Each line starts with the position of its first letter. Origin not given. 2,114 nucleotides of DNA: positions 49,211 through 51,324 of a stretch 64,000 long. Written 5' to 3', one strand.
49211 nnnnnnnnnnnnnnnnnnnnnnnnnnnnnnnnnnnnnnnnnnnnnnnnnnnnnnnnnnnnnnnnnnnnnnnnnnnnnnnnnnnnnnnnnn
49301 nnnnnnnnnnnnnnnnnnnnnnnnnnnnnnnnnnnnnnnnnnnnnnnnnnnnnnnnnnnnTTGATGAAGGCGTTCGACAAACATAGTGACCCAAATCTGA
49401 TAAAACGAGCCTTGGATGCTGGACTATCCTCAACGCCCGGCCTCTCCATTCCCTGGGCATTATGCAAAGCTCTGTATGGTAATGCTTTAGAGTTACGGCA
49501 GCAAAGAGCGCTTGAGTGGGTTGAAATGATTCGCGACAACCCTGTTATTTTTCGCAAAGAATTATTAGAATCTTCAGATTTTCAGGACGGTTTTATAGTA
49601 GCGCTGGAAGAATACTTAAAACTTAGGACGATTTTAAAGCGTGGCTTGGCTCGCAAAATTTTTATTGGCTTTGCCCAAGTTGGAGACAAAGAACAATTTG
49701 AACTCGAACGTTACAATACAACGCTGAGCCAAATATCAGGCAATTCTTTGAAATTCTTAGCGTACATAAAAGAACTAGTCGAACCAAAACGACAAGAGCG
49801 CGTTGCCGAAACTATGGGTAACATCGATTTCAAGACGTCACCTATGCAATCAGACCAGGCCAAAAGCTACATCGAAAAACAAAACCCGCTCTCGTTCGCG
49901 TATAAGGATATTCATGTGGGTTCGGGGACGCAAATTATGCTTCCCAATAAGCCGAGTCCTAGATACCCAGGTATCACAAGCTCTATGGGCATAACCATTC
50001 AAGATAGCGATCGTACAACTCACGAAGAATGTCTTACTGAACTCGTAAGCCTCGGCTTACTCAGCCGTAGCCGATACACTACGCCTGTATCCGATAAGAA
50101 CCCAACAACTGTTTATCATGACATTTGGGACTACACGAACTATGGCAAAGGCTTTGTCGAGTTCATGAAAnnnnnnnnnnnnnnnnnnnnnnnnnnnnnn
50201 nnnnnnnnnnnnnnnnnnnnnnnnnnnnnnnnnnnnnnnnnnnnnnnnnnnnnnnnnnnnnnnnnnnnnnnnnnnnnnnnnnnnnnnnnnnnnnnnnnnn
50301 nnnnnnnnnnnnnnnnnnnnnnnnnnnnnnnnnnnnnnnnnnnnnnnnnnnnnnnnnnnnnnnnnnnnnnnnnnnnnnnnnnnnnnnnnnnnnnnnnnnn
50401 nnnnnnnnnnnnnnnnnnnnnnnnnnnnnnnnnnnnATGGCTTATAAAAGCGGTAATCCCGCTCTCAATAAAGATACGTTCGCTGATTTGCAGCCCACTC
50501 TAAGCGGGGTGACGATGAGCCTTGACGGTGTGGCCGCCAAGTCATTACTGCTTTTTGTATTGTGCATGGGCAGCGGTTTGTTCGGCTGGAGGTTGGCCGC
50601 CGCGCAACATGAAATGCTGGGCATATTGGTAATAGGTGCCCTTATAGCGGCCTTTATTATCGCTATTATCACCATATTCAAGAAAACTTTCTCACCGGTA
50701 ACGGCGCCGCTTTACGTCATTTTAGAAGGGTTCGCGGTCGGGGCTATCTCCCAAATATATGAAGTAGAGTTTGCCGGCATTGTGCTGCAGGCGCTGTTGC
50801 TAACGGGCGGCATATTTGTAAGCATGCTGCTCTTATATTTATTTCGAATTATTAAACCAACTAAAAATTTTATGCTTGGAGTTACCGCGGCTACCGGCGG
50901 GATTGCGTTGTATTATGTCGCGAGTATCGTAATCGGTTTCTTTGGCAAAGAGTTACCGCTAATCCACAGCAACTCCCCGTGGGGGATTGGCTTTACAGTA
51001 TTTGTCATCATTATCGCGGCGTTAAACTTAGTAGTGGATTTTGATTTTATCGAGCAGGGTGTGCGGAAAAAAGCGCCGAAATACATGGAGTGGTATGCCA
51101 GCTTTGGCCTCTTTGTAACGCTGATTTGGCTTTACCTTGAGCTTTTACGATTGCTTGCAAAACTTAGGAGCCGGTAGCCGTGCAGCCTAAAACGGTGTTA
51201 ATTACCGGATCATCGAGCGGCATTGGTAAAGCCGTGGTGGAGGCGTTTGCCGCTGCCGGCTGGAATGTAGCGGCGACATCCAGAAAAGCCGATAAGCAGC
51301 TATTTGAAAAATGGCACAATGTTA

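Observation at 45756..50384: tRNA-Lys-integrated AT-rich island carrying a Walker-A-less SF1 helicase/DUF559 nuclease fusion: candidate undescribed defence module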

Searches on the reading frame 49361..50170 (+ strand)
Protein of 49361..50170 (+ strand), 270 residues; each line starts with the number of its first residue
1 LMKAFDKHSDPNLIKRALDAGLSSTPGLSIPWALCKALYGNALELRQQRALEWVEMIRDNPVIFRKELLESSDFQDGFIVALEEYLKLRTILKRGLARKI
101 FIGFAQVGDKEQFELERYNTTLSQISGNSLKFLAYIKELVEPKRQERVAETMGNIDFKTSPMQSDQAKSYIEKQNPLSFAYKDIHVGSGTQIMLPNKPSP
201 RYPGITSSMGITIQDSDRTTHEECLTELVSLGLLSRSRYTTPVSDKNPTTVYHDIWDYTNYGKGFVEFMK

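Call 8: search_protein_families(library=pfam, proteins=[window:49361-50170:+], max_evalue=1)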
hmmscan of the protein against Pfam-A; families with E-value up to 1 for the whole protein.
window:49361-50170:+ (270 aa): 0 families

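Call 9: search_protein_families(library=padloc, proteins=[window:49361-50170:+], max_evalue=1)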
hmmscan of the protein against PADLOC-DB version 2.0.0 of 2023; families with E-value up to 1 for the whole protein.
window:49361-50170:+ (270 aa): 0 families

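Call 10: search_protein_families(library=ncbifam, proteins=[window:49361-50170:+], max_evalue=1)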
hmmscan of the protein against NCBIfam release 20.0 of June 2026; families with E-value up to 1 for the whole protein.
window:49361-50170:+ (270 aa): 0 families

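Call 23: find_homologous_proteins(query=window:49361-50170:+, max_evalue=0.001)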
Query window:49361-50170:+ (270 aa): 99 proteins with E <= 0.001 among 1073 candidates.
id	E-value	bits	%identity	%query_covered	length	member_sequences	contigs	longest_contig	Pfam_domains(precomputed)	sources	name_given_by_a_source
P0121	1.1e-176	603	100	100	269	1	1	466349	-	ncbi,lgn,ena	-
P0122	2.2e-154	530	87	100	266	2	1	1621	-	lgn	-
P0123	7.9e-136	469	77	100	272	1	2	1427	-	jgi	jgi:hypothetical protein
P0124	1.6e-133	462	75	100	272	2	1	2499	-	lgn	-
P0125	6.0e-128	443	71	100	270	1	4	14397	-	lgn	-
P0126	6.8e-126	437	71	99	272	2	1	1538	-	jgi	-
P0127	9.4e-126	436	70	100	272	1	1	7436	-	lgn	-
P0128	6.9e-123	427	69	100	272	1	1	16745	-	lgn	-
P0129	1.5e-122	426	69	100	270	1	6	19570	-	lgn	-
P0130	1.1e-121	423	71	100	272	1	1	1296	-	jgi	jgi:hypothetical protein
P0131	4.3e-121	421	70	100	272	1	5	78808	-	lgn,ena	-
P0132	1.7e-120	419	69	100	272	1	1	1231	-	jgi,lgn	jgi:hypothetical protein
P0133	2.2e-120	419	69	100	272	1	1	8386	-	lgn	-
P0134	2.2e-120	419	68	100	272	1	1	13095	-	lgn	-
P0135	3.7e-115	401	66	99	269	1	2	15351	-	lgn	-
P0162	5.7e-36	142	52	52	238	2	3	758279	-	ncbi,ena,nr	ncbi:MAG TPA: hypothetical protein PLZ58_00825 [Candidatus Saccharibacteria bacterium]|nr:hypothetic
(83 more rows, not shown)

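Call 43: find_encoding_contigs(protein=P0131, flank=8000, max_places=3)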
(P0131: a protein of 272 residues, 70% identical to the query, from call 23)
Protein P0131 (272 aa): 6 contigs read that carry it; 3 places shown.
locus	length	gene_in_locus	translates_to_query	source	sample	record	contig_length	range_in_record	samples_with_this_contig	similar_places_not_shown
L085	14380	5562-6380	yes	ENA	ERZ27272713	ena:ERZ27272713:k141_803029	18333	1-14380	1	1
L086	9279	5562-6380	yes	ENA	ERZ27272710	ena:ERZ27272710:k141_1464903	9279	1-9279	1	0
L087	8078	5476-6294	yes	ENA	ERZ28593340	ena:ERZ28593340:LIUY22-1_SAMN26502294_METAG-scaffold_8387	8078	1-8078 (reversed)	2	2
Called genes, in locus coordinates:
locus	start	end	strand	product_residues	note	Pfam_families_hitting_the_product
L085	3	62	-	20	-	?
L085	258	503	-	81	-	PF18903:DUF5659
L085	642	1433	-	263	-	-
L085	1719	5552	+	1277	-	-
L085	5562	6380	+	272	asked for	-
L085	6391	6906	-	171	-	-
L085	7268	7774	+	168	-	-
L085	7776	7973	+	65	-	-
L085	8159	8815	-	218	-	-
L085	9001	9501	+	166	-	PF04191:PEMT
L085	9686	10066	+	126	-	PF00293:NUDIX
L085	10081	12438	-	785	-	PF00004:AAA (weak), PF05729:NACHT (faint), PF12775:AAA_7 (faint), PF17871:AAA_lid_9, PF00004:AAA, PF07724:AAA_2, PF07728:AAA_5, PF10431:ClpB_D2-small, +4 more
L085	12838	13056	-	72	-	-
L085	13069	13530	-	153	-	-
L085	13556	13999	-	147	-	PF00072:Response_reg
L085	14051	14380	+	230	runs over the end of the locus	-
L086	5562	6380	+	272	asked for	-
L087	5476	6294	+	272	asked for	-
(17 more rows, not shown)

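Call 44: find_encoding_contigs(protein=P0129, flank=8000, max_places=3)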
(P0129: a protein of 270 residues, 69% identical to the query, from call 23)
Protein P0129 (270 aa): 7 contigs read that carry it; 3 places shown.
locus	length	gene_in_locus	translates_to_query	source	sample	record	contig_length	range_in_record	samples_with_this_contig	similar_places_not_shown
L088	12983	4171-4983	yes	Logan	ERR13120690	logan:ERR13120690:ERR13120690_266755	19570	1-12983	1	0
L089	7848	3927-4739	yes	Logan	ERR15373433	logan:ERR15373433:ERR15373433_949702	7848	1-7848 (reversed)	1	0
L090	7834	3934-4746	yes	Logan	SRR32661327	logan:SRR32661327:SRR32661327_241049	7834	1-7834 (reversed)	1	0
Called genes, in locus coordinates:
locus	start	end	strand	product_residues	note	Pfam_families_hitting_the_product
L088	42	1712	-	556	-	PF00239:Resolvase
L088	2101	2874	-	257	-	-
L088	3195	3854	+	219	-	-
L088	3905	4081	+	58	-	-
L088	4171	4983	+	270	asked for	-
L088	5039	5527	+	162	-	PF18967:PycTM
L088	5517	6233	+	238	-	PF00211:Guanylate_cyc (weak)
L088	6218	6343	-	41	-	-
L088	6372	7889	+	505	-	PF07690:MFS_1, PF00083:Sugar_tr (weak), PF07690:MFS_1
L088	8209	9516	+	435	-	PF01565:FAD_binding_4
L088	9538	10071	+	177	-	PF00657:Lipase_GDSL, PF04311:DUF459 (faint), PF13472:Lipase_GDSL_2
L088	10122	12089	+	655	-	PF00270:DEAD, PF04851:ResIII, PF18766:SWI2_SNF2, PF00271:Helicase_C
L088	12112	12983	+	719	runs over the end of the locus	PF00873:ACR_tran, PF03176:MMPL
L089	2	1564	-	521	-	?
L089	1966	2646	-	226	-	-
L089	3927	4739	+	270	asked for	-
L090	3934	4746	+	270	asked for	-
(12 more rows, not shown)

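Call 80: search_protein_families(library=padloc, proteins=[L085:1719-5549:+, L088:3195-3851:+, L088:5039-5524:+, L088:5517-6230:+], max_evalue=0.01)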
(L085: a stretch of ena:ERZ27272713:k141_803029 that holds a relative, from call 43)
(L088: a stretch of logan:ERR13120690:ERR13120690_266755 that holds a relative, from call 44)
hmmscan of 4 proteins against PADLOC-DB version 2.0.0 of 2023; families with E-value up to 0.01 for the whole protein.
L085:1719-5549:+ (1277 aa): 2 families
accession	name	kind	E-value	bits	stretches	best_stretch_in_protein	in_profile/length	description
PDLC03991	PD-Lambda-4_A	-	9.2e-24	81.2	1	5-1020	3-1024/1283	-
PDLC03990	PD-Lambda-4_A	-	0.00022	17.4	1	525-697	179-348/943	-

L088:3195-3851:+ (219 aa): 0 families

L088:5039-5524:+ (162 aa): 13 families
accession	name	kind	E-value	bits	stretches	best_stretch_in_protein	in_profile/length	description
PDLC02364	PycTM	-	1.3e-29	101.6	1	4-155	7-148/160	-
PDLC02363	PycTM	-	1.5e-26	91.1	1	4-158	7-152/154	-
PDLC02365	PycTM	-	2.9e-22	77.7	1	3-156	2-159/165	-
PDLC00700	Effector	-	6.2e-21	73.1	1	2-156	4-164/173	2TM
PDLC00711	Effector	-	4.5e-19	67.2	1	7-150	12-152/164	2TM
PDLC00685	Effector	-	1.3e-16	58.9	1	9-156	24-166/174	2TM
PDLC00678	Effector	-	8e-14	50.1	1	5-158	14-173/184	2TM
PDLC00668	Effector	-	9.7e-14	49.7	1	4-159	12-177/184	2TM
PDLC00692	Effector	-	4e-13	47.6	1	7-159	8-155/167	2TM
PDLC02362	PycTM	-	8.3e-08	31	1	92-151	18-61/74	-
PDLC00691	Effector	-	1.2e-07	29.8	1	3-152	4-162/176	2TM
PDLC00698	Effector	-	5e-06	24.6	0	110-156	141-185/198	2TM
PDLC02695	Orf5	-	0.0041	13.5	1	80-144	121-183/601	Orf5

L088:5517-6230:+ (238 aa): 13 families
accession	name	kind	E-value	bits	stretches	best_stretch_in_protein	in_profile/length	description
PDLC02367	PycC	-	5.1e-70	233.4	1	1-237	1-224/226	-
PDLC00766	PycC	-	7.6e-61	203.5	1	1-237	1-229/232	Pycsar cyclase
PDLC02368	PycC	-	4.7e-30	102.9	1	7-220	9-215/234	-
PDLC02369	PycC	-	6.2e-28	96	1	37-206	40-195/248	-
PDLC00763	PycC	-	4.9e-24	83.1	1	4-207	12-212/268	Pycsar cyclase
PDLC02370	PycC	-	2.8e-13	48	1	46-211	84-246/340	-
PDLC00767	PycC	-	2.8e-11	41.3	1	44-210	93-257/337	Pycsar cyclase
PDLC00765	PycC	-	5.2e-10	37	1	44-211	258-421/477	Pycsar cyclase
PDLC00764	PycC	-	9.5e-09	32.7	1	44-155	95-206/449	Pycsar cyclase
PDLC02366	PycC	-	3.3e-08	30.9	1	68-207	76-206/486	-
PDLC00761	PycC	-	5e-08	30.2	1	46-210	108-269/438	Pycsar cyclase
PDLC00734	PycC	-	1.9e-07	28.6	1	45-220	191-363/374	Pycsar cyclase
PDLC00762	PycC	-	5.5e-07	26.8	1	63-208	73-212/508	Pycsar cyclase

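Call 81: search_protein_families(library=pfam, proteins=[L085:1719-5549:+, L088:3195-3851:+], max_evalue=0.01)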
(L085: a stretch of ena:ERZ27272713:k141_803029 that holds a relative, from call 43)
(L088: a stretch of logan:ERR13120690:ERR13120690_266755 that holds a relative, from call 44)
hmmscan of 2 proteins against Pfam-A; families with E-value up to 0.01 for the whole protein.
L085:1719-5549:+ (1277 aa): 0 families

L088:3195-3851:+ (219 aa): 0 families

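Call 87: predict_structure(alignment_id=A2)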
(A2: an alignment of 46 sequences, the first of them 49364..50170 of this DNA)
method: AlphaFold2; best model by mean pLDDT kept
length: 269 residues; sequences in the alignment: 46
mean_pLDDT: 80.1   pTM: 0.68
mean pLDDT of the five models: 80.1, 80.0, 75.9, 72.4, 68.6
residues with pLDDT >= 90: 98; 70-90: 112; 50-70: 47; < 50: 12
segments of 3 or more residues with pLDDT < 50: 1-9
pLDDT, mean of each block of 10 residues (from residue 1): 43 53 52 56 76 80 82 85 87 92 89 92 93 93 92 90 91 90 72 76 71 77 94 87 69 89 92
secondary structure, 60 per line:
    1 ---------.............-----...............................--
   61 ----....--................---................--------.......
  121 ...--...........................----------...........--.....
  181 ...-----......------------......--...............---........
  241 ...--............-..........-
elements in order: H10-22 H28-58 H65-68 H71-86 H90-105 H114-123 H126-152 H163-173 H176-183 E189-194 E207-212 H215-229 E233-243 E246-257 H259-268

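Call 103: find_encoding_contigs(protein=P0128, flank=6000, max_places=2)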
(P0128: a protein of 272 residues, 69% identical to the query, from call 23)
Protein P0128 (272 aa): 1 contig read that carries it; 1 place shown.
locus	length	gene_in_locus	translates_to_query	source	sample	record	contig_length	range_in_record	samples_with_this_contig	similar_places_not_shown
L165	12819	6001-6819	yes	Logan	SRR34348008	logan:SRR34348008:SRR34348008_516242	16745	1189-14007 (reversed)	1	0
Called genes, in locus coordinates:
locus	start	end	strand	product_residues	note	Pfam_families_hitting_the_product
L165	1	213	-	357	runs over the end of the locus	PF13481:AAA_25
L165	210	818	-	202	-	PF01807:Zn_ribbon_DnaG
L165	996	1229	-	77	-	PF18903:DUF5659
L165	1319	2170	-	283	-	-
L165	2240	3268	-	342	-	-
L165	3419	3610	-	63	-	-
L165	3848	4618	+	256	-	PF05656:DUF805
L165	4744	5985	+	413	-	PF02810:SEC-C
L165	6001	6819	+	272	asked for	-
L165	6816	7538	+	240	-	-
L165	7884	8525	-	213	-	PF13489:Methyltransf_23 (faint), PF08241:Methyltransf_11, PF08242:Methyltransf_12, PF13649:Methyltransf_25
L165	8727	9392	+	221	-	PF04677:CwfJ_C_1 (faint)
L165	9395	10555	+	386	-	PF00266:Aminotran_5, PF01053:Cys_Met_Meta_PP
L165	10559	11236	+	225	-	PF02224:Cytidylate_kin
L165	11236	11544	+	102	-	-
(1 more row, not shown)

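Call 104: find_encoding_contigs(protein=P0162, flank=6000, max_places=2)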
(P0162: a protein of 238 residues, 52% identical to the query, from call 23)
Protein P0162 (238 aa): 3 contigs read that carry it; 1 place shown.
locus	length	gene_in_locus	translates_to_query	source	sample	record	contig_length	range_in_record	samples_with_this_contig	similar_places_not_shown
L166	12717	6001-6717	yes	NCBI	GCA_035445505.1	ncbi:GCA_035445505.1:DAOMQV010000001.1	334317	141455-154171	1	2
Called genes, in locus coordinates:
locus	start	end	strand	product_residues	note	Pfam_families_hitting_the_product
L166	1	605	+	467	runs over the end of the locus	PF06738:ThrE, PF12821:ThrE_2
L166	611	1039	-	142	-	PF00011:HSP20, PF17886:ArsA_HSP20 (weak)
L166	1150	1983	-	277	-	PF02698:DUF218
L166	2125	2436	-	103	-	-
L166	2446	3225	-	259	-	-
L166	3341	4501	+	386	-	-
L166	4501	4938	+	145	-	PF13470:PIN_3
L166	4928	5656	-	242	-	-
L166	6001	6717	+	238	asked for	-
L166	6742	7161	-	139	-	-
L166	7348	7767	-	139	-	PF00293:NUDIX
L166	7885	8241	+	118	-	PF08818:DUF1801 (faint)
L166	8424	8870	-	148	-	PF01726:LexA_DNA_bind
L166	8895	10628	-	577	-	PF13354:Beta-lactamase2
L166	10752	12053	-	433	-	PF04932:Wzy_C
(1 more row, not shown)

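Call 105: fold_search(model_id=the predicted structure, library=viral)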
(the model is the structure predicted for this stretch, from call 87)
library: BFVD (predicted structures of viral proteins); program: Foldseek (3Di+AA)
matches with E <= 10: 410; with E <= 0.001: 0
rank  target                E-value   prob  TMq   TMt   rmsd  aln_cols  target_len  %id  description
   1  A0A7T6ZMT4            1.6e-02  0.38  0.16  0.07  25.6       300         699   11  DNA-directed RNA polymerase [Providencia phage PSTRCR_120]
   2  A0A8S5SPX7            3.6e-02  0.63  0.16  0.16  15.4       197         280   12  Uncharacterized protein [Siphoviridae sp. ctqSm5]
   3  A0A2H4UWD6            3.8e-02  0.23  0.14  0.07  17.6       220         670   14  DEXDc helicase-primase [Bodo saltans virus]
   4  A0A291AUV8            9.2e-02  0.89  0.31  0.35  14.1       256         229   13  (no name in the UniProt tables at hand)
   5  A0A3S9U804            1.1e-01  0.18  0.15  0.09  25.2       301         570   12  DNA-directed RNA polymerase [Klebsiella phage Henu1]
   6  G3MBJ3                1.3e-01  0.98  0.14  0.30   3.4        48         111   23  Gp131 [Bacillus phage G]
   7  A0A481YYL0            1.3e-01  0.15  0.13  0.14  18.2       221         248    9  Uncharacterized protein [Mimivirus LCMiAC01]
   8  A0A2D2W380            1.8e-01  0.18  0.14  0.07  22.7       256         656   12  DNA-directed RNA polymerase [Escherichia phage PGT2]
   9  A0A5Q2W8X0            1.9e-01  0.10  0.13  0.09  29.8       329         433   13  (no name in the UniProt tables at hand)
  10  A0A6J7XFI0            2.0e-01  0.99  0.15  0.25   4.9        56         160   28  Uncharacterized protein [uncultured Caudovirales phage]
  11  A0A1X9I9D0            2.2e-01  0.28  0.15  0.26  15.5       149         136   13  Uncharacterized protein [Staphylococcus phage vB_SscM-1]
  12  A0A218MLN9            2.7e-01  0.11  0.15  0.08  28.3       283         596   12  Uncharacterized protein [uncultured virus]
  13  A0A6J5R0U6            3.3e-01  0.11  0.15  0.06  21.6       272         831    7  DNA-directed RNA polymerase [uncultured Caudovirales phage]
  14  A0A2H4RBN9            3.5e-01  0.47  0.13  0.22  12.4        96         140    9  Uncharacterized protein [Sulfolobus ellipsoid virus 1]
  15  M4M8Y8                3.9e-01  0.38  0.17  0.12  17.3       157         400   13  (no name in the UniProt tables at hand)
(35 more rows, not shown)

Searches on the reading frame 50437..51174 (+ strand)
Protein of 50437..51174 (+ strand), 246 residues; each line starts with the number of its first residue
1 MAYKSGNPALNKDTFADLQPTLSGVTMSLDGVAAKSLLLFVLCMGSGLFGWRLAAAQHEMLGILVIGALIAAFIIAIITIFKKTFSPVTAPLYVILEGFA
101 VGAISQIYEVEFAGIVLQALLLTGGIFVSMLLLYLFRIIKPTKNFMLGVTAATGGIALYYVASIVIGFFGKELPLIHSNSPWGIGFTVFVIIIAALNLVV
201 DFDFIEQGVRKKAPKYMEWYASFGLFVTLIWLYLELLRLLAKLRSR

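Call 24: find_related_loci(query=window:50437-51174:+, collection=genome_contigs, flank=10000)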
Query window:50437-51174:+ (246 aa) in genome_contigs; peptide patterns used: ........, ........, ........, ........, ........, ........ (x = any residue, [..] = any of these).
194 stretches matched a pattern; 109 encode a relative of the query (tblastn E <= 1e-3); the best 80 are kept; 80 distinct loci.
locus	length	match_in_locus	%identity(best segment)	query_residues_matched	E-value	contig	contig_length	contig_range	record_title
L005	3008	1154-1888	75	1-246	4e-119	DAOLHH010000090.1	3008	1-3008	MAG TPA_asm: Candidatus Saccharibacteria bacterium isolate AMR_MDS_0253 NODE_2710_length_3008_cov_5.551642, whole genome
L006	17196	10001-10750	62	1-246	2e-93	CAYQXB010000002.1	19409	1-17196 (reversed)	MAG TPA_asm: uncultured Candidatus Saccharibacteria bacterium isolate SRP344714_co2_174 genome assembly, contig: NODE_72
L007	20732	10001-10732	57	1-244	2e-85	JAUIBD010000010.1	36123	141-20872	MAG: bacterium isolate 6_bin.24 NODE_1215_length_36123_cov_1.819786, whole genome shotgun sequence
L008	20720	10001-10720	57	1-245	1e-81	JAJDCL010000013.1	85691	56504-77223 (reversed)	MAG: Candidatus Saccharibacteria bacterium isolate OFTM59 OFTM59_12, whole genome shotgun sequence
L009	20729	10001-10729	52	4-246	8e-76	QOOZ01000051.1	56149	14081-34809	MAG: Puniceicoccaceae bacterium isolate MED-G87 Puniceicoccaceae-MED-G87-C51, whole genome shotgun sequence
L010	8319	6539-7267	51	4-246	8e-75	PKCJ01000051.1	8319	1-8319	MAG: Opitutia bacterium isolate Verruco1 c_000000001979, whole genome shotgun sequence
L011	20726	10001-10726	51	4-246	2e-74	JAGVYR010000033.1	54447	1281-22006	Candidatus Woesearchaeota archaeon isolate RIFCSPHIGHO2_02_FULL_44_15 rifcsphigho2_02_scaffold_3970, whole genome shotgu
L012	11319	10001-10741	52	2-246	2e-74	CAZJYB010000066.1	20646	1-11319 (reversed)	MAG TPA_asm: uncultured Anaerolineaceae bacterium isolate SRP136066_co1_84 genome assembly, contig: NODE_2452_length_206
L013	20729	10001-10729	50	4-246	8e-74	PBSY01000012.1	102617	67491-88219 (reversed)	MAG: Verrucomicrobiales bacterium isolate NP75 37145, whole genome shotgun sequence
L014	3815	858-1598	50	3-245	4e-73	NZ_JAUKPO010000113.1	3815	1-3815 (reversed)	Rhodocytophaga aerolata strain KACC 12507 NODE_113_length_3815_cov_84.471809, whole genome shotgun sequence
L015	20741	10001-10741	52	3-246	1e-72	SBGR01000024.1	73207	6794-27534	MAG: Bacteroidetes bacterium isolate M1806 scaffold_54_1, whole genome shotgun sequence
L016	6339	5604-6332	51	4-246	2e-71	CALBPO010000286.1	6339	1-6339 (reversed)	MAG TPA_asm: uncultured Opitutae bacterium isolate ERR2098405_bin.123_CONCOCT_v1.1_MAG genome assembly, contig: ERZ80287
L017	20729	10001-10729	52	4-246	4e-71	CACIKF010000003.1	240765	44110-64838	Puniceicoccaceae bacterium isolate AG-913-J04 genome assembly, contig: AG-913-J04_NODE_3, whole genome shotgun sequence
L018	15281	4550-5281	51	4-246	3e-71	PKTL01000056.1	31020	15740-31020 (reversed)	MAG: Candidatus Woesearchaeota archaeon isolate BM511 sc_815, whole genome shotgun sequence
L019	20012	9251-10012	50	1-246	7e-71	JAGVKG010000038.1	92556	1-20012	MAG: Candidatus Obscuribacterales bacterium isolate SW_9 c_000000047550, whole genome shotgun sequence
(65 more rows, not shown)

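Call 28: find_encoding_contigs(protein=window:50437-51174:+, flank=7000, max_places=8)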
Protein window:50437-51174:+ (246 aa): no gene with exactly this product is on record in the collection.

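Call 81: search_protein_families(library=pfam, proteins=[window:50437-51174:+], max_evalue=0.01)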
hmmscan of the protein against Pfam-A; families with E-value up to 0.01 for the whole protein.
window:50437-51174:+ (246 aa): 2 families
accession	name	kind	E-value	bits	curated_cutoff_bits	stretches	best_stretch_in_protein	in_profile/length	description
PF12811.12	BaxI_1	-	4.4e-69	233.1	26.2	1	7-244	1-232/233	Bax inhibitor 1 like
PF01027.25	Bax1-I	-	3.3e-10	40.5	34.1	1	39-240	18-207/207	Inhibitor of apoptosis-promoting Bax1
